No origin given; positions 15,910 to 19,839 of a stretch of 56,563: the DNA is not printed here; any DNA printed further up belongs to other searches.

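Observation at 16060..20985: Heliorhodopsin directly upstream of a 1209-aa REC-PAS-GAF histidine kinase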

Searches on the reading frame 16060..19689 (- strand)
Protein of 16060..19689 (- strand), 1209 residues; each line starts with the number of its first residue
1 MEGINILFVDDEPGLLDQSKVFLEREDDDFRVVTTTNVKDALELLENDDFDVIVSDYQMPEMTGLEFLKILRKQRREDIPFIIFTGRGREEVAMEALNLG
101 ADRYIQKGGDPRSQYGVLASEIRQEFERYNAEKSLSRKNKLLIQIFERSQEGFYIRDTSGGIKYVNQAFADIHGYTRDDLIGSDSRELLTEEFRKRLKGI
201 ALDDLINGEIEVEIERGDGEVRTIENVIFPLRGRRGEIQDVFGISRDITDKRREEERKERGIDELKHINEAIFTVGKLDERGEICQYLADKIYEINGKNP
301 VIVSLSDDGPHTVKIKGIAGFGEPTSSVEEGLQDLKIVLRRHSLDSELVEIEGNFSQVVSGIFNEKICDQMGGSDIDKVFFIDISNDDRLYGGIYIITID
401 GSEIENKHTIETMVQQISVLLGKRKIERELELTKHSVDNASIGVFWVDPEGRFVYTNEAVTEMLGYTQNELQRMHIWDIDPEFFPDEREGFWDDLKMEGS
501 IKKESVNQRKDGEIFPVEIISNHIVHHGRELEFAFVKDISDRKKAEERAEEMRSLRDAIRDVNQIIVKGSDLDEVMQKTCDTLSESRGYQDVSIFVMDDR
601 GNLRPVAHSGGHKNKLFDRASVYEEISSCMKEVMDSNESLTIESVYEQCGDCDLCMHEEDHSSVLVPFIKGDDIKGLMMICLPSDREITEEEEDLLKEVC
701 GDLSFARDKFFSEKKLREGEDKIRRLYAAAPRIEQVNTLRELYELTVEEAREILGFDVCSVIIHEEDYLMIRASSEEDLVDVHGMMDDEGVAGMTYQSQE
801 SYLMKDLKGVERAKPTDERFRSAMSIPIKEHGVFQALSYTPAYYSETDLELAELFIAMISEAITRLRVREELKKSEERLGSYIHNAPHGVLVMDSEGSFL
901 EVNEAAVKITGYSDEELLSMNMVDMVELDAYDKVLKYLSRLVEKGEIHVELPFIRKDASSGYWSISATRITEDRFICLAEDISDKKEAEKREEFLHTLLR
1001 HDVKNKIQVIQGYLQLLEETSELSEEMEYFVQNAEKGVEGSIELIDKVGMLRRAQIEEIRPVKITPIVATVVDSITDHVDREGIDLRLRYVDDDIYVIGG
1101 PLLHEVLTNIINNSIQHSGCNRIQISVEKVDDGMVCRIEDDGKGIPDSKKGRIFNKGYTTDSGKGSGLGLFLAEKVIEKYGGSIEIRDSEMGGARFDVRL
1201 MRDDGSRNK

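Call 3: search_protein_families(library=pfam, proteins=[window:16060-19689:-], max_evalue=0.01)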
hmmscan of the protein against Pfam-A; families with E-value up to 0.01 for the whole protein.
window:16060-19689:- (1209 aa): 19 families
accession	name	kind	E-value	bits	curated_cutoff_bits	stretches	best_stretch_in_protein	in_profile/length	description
PF13426.13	PAS_9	-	7.7e-37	126.1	27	3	443-541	3-103/103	PAS domain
PF00989.32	PAS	-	9.8e-33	113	22.6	3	144-248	5-113/113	PAS fold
PF08448.16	PAS_4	-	1.2e-30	106.4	23.1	3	146-253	1-110/110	PAS fold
PF00072.30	Response_reg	-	4e-24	85.4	30.2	1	6-111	1-103/111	Response regulator receiver domain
PF13188.13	PAS_8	-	6.7e-24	83.4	21.8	3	142-189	3-51/65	PAS domain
PF13185.12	GAF_2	-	1.8e-23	83.7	28.6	2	738-863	3-135/136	GAF domain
PF02518.31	HATPase_c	-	2.1e-22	80.1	26.4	1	1102-1200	5-107/111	Histidine kinase-, DNA gyrase B-, and HSP90-like ATPase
PF08447.18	PAS_3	-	2.4e-19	69.8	25.6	3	163-243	2-87/89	PAS fold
PF01590.32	GAF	-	1.4e-16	61.7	22.4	2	739-863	2-133/133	GAF domain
PF13492.12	GAF_3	-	9.6e-13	49.1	27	2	571-706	1-126/129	GAF domain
PF14689.11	SPOB_a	-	3e-07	30.4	28.1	1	986-1020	4-39/62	Sensor_kinase_SpoOB-type, alpha-helical domain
PF12860.13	PAS_7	-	4.6e-06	27.2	27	0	884-989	2-114/115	PAS fold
PF13581.12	HATPase_c_2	-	6.9e-06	26.5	27.4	1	1103-1180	36-112/127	Histidine kinase-like ATPase domain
PF13589.12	HATPase_c_3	-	9.9e-06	26.1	25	1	1104-1157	4-57/137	Histidine kinase-, DNA gyrase B-, and HSP90-like ATPase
PF14501.12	HATPase_c_5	-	0.00037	20.8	22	1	1105-1189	8-91/102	GHKL domain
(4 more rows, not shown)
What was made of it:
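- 16060..19689 (-): Soluble multisensor histidine kinase, 1209 aa. Domains: REC (19357..19674), PAS (18946..19260), unassigned region, PAS (18067..18363), GAF with C649xxC652xxC655 (17572..17979), GAF (17101..17478), PAS (16723..17040), DHp (16546..16734), HATPase_c (16090..16386). Pfam (call 3).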

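Call 4: search_protein_families(library=ncbifam, proteins=[window:16060-19689:-], max_evalue=0.01)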
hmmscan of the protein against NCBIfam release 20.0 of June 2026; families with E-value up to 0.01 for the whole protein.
window:16060-19689:- (1209 aa): 168 families (the best 25 are shown)
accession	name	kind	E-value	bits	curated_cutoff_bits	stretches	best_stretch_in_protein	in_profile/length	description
TIGR00229.1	sensory_box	domain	1.1e-59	200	22.9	3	434-548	8-125/126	PAS domain S-box protein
NF008468.0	PRK11360.1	equivalog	4.8e-44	150.7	646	2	859-1204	252-610/616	two-component system sensor histidine kinase AtoS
NF047874.1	MASE3_PAS_HK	subfamily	2.4e-38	132.4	560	3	859-1201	247-624/655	MASE3 domain-containing sensor histidine kinase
NF052574.1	HisKinEspCMyxo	equivalog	1.2e-36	126.2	1200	4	845-1200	248-635/785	serine histidine kinase EspC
NF046044.1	PnpS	equivalog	3.1e-36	125.2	400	1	842-1200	20-389/390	two-component system histidine kinase PnpS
NF045595.1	HK_scytonemin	equivalog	2.2e-35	122.2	865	3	427-568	1-142/637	scytonemin biosynthesis sensor histidine kinase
TIGR02966.1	phoR_proteo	equivalog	5.7e-32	111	334.2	1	874-1199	3-332/333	phosphate regulon sensor histidine kinase PhoR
NF008302.0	PRK11091.1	equivalog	3.7e-28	98.2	838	3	853-1200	131-503/779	aerobic respiration two-component sensor histidine kinase ArcB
NF008312.0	PRK11100.1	equivalog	1.8e-25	89.7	356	1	992-1202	257-474/477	two-component system sensor histidine kinase CreC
NF033092.0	HK_WalK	equivalog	5e-25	88.1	725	1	864-1199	244-591/594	cell wall metabolism sensor histidine kinase WalK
NF052573.1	HisKinEspAMyxo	equivalog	6.5e-24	84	1400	3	5-85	634-712/755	serine histidine kinase EspA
TIGR02938.1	nifL_nitrog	equivalog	3.8e-23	81.8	242.45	2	1001-1199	285-491/494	nitrogen fixation negative regulator NifL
NF010076.0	PRK13557.1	subfamily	7e-23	80.8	631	3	1134-1195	325-387/540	histidine kinase famiy protein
NF046020.1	HisKinCckABruc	equivalog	2.9e-22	78.4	1000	2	5-93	751-838/868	cell cycle histidine kinase CckA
NF041880.1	EPS_EpsF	equivalog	3.4e-22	78.6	900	2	975-1189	250-478/492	response regulator EpsF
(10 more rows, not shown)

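Call 15: find_homologous_proteins(query=window:16060-19689:-, max_evalue=1e-20)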
Query window:16060-19689:- (1209 aa): 2495 proteins with E <= 1e-20 among 8000 candidates; the best 120 are listed.
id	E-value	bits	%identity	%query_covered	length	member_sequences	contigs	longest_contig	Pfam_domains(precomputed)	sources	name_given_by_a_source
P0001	0.0e+0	2670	100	100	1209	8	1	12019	PF13426.14,PF14689.12,PF13188.14,PF13185.13,PF13492.13,PF00072.31,PF08447.19,PF12860.14,PF01590.33,PF13581.13,PF08448.17,PF02518.32,PF00989.32,PF13589.13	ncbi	-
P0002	1.1e-224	767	57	22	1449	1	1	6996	PF13426.14,PF14689.12,PF13188.14,PF13185.13,PF13492.13,PF00072.31,PF08447.19,PF01590.33,PF13581.13,PF08448.17,PF02518.32,PF00989.32,PF14501.13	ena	-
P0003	4.8e-219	748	36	45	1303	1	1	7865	PF13426.14,PF14689.12,PF13188.14,PF13185.13,PF13492.13,PF00072.31,PF13596.13,PF08447.19,PF12860.14,PF01590.33,PF08448.17,PF02518.32,PF00989.32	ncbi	-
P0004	2.7e-218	746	60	22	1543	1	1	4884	PF08447.19,PF13426.14,PF13188.14,PF13185.13,PF12860.14,PF24820.2,PF01590.33,PF08448.17,PF13492.13,PF00989.32,PF00072.31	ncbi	ncbi:MAG: PAS domain S-box protein, partial [Candidatus Saliniplasma sp.]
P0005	9.6e-217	741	44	42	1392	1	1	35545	PF13426.14,PF14689.12,PF13188.14,PF13185.13,PF24820.2,PF13492.13,PF00512.32,PF00072.31,PF13596.13,PF08447.19,PF12860.14,PF01590.33,PF13581.13,PF08448.17,PF02518.32,PF00989.32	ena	-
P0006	1.7e-206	707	56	23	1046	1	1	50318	PF08447.19,PF13426.14,PF13188.14,PF13185.13,PF01590.33,PF13581.13,PF08448.17,PF02518.32,PF00989.32,PF00072.31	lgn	-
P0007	1.1e-203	697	41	29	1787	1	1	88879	PF13426.14,PF14689.12,PF13188.14,PF13185.13,PF24820.2,PF00072.31,PF08447.19,PF12860.14,PF01590.33,PF13581.13,PF08448.17,PF02518.32,PF00989.32,PF14598.13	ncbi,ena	-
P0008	3.7e-203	696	42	42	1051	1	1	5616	PF08447.19,PF13426.14,PF13188.14,PF13185.13,PF08448.17,PF02518.32,PF00989.32,PF00072.31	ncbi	-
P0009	1.5e-189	651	38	38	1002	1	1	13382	PF08447.19,PF13426.14,PF13188.14,PF13185.13,PF12860.14,PF08448.17,PF02518.32,PF00989.32,PF00072.31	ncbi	ncbi:MAG: PAS domain S-box protein, partial [Candidatus Saliniplasma sp.]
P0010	5.2e-189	649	34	64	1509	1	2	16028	PF13426.14,PF14689.12,PF13188.14,PF18095.8,PF13185.13,PF24820.2,PF00512.32,PF00072.31,PF13596.13,PF08447.19,PF12860.14,PF02743.25,PF13581.13,PF08448.17,PF02518.32,PF00989.32,PF14598.13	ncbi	ncbi:MAG: PAS domain S-box protein [Candidatus Thermoplasmatota archaeon]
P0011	9.2e-184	631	39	23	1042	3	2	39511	PF13426.14,PF13188.14,PF13185.13,PF24820.2,PF13492.13,PF00072.31,PF08447.19,PF12860.14,PF01590.33,PF13581.13,PF08448.17,PF02518.32,PF00989.32,PF14501.13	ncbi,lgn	ncbi:MAG: PAS domain S-box protein [Thermoplasmata archaeon]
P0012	1.1e-183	631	36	28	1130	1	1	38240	PF08447.19,PF13426.14,PF13188.14,PF13185.13,PF12860.14,PF24820.2,PF13581.13,PF08448.17,PF02518.32,PF00989.32,PF00072.31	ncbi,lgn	ncbi:MAG: PAS domain S-box protein [Thermoplasmatota archaeon]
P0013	5.8e-180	619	44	27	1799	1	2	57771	PF13426.14,PF13188.14,PF13185.13,PF24820.2,PF00072.31,PF13596.13,PF08447.19,PF12860.14,PF01590.33,PF13581.13,PF08448.17,PF02518.32,PF00989.32,PF14598.13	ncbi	-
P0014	3.7e-177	610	35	28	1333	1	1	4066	PF08447.19,PF13426.14,PF13188.14,PF13185.13,PF12860.14,PF01590.33,PF08448.17,PF02518.32,PF13492.13,PF00989.32,PF00072.31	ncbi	ncbi:MAG: PAS domain S-box protein, partial [Candidatus Thermoplasmatota archaeon]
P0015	4.5e-172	593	33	65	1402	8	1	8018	PF13426.14,PF14689.12,PF13188.14,PF18095.8,PF13185.13,PF24820.2,PF00512.32,PF00072.31,PF13596.13,PF08447.19,PF12860.14,PF01590.33,PF08448.17,PF02518.32,PF00989.32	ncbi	ncbi:MAG: PAS domain S-box protein [Thermoplasmata archaeon]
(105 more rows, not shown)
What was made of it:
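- The best non-self hit of the kinase is 57% identical over 22% of its length, 767 bits against 2670 for self (call 15).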

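Call 34: search_solved_structures(query=window:16060-19689:-, max_evalue=1e-10)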
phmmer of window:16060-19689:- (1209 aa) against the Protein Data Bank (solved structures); distinct sequences matched with E-value up to 1e-10: 29.
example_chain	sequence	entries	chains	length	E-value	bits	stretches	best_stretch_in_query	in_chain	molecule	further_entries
3cgy_A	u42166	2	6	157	8e-17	63.6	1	1059-1202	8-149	Virulence sensor histidine kinase phoQ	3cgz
4i5s_A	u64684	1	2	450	4.4e-16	61.1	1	839-1201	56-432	Putative histidine kinase CovS; VicK-like protein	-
4jas_A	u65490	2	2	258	5.3e-16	60.9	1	990-1205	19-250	Histidine kinase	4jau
1id0_A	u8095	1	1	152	5.5e-15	57.5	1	1061-1202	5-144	PHOQ HISTIDINE KINASE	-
5uht_A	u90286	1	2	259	2.7e-14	55.2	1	991-1205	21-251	Sensor histidine kinase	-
3dge_A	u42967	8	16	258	3e-14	55.1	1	991-1205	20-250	Sensor protein | Histidine kinase | Sensor histidine kinase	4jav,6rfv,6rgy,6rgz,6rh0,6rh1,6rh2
2c2a_A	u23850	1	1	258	3e-14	55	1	991-1205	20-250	SENSOR HISTIDINE KINASE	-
8a7f_A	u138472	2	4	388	3.1e-14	55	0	140-315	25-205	Putative Sensory box protein,Sensor protein FixL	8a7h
6azr_A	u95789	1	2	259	4.6e-14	54.5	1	991-1205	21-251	Sensor histidine kinase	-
8a3u_A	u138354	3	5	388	9.7e-14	53.4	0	140-315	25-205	Putative Sensory box protein,Sensor protein FixL | Putative Sensory box protein,Putative Sensory box protein,Sensor protein FixL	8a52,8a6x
9xzo_A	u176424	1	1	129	1.5e-13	52.7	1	5-112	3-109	De novo protein M1X0B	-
6rh7_A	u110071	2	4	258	1.8e-13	52.4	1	1019-1205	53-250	Sensor histidine kinase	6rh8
6paj_A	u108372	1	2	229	5.4e-13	50.9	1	992-1201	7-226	Sensor protein SrrB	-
1ys3_A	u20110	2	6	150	6.5e-13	50.6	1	1075-1200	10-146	Sensor-type histidine kinase prrB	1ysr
4biu_A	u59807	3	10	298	2.3e-12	48.8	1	997-1198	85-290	SENSOR PROTEIN CPXA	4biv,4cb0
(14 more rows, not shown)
